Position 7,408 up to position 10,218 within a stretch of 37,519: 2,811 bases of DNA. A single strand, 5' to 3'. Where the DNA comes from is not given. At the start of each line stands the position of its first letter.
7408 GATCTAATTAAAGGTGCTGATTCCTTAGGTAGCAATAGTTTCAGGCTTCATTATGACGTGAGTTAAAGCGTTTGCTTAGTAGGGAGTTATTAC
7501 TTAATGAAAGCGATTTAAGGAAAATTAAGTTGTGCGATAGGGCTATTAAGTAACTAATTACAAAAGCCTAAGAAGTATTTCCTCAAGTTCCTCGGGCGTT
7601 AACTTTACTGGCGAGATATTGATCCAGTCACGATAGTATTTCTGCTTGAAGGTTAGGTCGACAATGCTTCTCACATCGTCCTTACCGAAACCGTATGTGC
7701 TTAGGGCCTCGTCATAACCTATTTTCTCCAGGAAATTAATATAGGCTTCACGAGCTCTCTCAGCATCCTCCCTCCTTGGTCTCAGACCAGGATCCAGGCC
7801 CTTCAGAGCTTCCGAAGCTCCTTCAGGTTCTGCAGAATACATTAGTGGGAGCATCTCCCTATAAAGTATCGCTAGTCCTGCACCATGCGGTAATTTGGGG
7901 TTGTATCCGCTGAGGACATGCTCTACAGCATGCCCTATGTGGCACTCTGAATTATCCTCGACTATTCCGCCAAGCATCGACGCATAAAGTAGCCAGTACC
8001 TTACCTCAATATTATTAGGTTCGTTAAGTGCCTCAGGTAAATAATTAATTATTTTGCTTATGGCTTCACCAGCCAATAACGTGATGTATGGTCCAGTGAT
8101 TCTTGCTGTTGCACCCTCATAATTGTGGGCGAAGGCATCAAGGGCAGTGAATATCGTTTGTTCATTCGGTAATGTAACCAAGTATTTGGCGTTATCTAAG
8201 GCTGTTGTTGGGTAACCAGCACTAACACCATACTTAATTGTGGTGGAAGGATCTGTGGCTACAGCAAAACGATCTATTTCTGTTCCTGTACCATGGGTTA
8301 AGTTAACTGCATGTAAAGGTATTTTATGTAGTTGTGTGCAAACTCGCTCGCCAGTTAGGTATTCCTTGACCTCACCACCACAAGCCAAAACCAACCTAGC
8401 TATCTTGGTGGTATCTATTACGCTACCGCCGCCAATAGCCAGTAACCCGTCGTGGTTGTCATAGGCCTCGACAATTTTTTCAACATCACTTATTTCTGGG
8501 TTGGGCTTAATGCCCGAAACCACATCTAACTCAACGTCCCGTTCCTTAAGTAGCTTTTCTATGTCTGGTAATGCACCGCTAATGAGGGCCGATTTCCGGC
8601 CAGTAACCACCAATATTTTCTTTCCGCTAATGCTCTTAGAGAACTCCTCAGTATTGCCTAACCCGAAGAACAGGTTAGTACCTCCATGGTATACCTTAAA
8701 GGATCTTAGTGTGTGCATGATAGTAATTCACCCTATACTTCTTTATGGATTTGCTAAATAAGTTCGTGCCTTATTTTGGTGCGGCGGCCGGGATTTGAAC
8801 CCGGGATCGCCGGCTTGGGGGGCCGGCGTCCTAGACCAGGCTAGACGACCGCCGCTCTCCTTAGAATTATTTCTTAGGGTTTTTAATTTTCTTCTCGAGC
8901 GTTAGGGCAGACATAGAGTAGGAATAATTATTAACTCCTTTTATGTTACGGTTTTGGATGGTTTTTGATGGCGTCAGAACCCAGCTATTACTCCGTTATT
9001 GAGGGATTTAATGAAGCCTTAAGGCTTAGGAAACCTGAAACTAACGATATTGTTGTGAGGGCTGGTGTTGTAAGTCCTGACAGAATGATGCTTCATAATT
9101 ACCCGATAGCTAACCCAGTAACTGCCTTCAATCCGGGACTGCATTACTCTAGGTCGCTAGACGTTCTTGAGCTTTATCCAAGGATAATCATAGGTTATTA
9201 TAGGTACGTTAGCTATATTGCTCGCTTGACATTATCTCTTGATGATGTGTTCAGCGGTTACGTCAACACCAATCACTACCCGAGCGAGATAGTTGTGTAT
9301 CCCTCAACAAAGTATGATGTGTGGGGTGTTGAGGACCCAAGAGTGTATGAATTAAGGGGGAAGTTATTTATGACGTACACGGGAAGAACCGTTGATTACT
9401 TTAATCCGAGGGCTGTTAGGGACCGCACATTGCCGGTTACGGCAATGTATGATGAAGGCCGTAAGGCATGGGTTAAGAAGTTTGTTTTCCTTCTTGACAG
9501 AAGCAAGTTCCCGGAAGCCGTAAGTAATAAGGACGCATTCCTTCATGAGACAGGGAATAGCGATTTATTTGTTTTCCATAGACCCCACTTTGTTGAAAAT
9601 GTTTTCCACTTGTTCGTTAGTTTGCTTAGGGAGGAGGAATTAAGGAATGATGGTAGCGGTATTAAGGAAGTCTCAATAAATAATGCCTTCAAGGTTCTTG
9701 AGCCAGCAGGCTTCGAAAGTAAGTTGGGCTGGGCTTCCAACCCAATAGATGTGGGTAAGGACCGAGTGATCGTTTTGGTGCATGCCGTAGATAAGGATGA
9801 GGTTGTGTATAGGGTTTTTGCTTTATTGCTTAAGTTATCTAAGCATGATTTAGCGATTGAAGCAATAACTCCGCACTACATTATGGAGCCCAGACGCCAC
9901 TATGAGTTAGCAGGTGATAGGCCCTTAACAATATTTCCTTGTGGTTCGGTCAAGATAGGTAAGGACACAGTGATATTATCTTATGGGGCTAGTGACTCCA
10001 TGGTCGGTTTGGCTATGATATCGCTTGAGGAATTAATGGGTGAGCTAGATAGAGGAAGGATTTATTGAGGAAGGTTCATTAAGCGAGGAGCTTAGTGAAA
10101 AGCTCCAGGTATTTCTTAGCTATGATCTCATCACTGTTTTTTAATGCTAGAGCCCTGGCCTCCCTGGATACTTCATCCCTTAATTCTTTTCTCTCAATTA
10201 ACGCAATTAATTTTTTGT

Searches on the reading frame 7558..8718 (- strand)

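Call 37: search_protein_families(library=pfam, proteins=[window:7558-8718:-], max_evalue=0.001)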
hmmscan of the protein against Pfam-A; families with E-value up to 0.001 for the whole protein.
window:7558-8718:- (386 aa): 3 families
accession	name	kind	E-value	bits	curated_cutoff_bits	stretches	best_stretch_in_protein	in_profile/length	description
PF00465.25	Fe-ADH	-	2.4e-31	109.1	31.3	1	14-173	2-164/168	Iron-containing alcohol dehydrogenase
PF25137.1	ADH_Fe_C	-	1.2e-22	81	27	1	188-382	1-190/194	Fe-containing alcohol dehydrogenase family, C-terminal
PF13685.12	Fe-ADH_2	-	5.6e-09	36.6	28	1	22-107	9-93/149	Iron-containing alcohol dehydrogenase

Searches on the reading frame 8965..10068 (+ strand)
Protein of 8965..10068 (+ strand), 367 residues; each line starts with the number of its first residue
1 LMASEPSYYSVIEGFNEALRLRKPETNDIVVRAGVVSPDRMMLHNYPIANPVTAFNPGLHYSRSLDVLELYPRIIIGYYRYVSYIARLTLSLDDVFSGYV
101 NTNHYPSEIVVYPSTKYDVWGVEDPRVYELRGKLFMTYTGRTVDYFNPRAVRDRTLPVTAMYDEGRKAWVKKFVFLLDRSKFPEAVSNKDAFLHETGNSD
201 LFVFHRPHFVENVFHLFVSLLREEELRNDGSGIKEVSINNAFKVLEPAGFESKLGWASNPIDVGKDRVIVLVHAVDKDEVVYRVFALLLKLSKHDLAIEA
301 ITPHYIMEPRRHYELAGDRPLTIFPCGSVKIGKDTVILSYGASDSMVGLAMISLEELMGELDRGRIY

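Call 37: search_protein_families(library=pfam, proteins=[window:8965-10068:+], max_evalue=0.001)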
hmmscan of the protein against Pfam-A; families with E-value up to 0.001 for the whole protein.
window:8965-10068:+ (367 aa): 1 family
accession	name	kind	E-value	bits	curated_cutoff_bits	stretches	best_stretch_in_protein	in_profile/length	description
PF04041.19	Glyco_hydro_130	-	7.4e-73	245.7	26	1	21-359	2-316/320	beta-1,4-mannooligosaccharide phosphorylase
